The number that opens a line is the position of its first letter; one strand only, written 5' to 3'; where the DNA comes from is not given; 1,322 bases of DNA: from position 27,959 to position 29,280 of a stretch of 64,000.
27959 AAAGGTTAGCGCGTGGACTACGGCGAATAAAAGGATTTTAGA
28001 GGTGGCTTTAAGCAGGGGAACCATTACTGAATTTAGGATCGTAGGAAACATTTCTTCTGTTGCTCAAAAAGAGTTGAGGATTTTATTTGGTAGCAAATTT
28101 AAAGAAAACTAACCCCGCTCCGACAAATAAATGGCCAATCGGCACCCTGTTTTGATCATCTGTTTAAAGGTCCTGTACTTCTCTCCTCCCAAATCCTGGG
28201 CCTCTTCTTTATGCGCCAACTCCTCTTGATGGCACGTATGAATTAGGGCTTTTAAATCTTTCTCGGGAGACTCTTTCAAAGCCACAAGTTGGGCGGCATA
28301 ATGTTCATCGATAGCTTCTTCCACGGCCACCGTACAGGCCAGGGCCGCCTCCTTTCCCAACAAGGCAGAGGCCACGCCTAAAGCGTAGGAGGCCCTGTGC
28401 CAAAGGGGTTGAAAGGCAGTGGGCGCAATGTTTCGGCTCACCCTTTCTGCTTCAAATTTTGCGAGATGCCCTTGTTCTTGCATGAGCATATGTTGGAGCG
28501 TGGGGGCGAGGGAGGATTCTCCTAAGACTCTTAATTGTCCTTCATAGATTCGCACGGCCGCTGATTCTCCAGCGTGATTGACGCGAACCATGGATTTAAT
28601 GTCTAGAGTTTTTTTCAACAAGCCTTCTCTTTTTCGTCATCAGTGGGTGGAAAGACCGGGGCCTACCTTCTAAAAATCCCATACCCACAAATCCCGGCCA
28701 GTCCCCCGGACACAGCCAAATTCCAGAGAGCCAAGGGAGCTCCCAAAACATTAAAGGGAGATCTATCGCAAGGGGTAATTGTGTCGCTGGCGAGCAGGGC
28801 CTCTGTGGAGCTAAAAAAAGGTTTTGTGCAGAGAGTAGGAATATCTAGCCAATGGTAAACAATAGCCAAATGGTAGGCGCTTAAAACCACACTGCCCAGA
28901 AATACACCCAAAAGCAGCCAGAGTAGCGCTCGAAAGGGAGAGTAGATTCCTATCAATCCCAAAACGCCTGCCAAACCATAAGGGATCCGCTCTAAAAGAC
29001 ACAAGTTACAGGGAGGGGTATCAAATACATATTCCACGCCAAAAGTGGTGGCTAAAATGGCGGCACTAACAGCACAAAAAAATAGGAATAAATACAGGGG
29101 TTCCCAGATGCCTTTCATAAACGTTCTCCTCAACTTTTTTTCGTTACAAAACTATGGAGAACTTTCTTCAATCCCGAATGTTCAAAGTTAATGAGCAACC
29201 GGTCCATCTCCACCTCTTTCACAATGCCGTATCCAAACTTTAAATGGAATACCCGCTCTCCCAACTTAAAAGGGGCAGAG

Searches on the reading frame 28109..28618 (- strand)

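Call 50: search_protein_families(library=pfam, proteins=[window:28109-28618:-], max_evalue=0.00001)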
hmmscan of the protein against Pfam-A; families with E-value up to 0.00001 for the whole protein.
window:28109-28618:- (169 aa): 1 family
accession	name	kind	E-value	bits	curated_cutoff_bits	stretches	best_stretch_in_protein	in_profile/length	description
PF03232.19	COQ7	-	4.4e-52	176.6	23.5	1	7-166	3-169/169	Ubiquinone biosynthesis protein COQ7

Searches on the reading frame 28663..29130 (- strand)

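Call 50: search_protein_families(library=pfam, proteins=[window:28663-29130:-], max_evalue=0.00001)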
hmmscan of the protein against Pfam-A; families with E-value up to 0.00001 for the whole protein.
window:28663-29130:- (155 aa): 1 family
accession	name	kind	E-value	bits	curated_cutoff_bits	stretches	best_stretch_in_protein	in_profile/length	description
PF02600.21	DsbB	-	1.3e-22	81.2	22.1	1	14-149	4-146/148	Disulfide bond formation protein DsbB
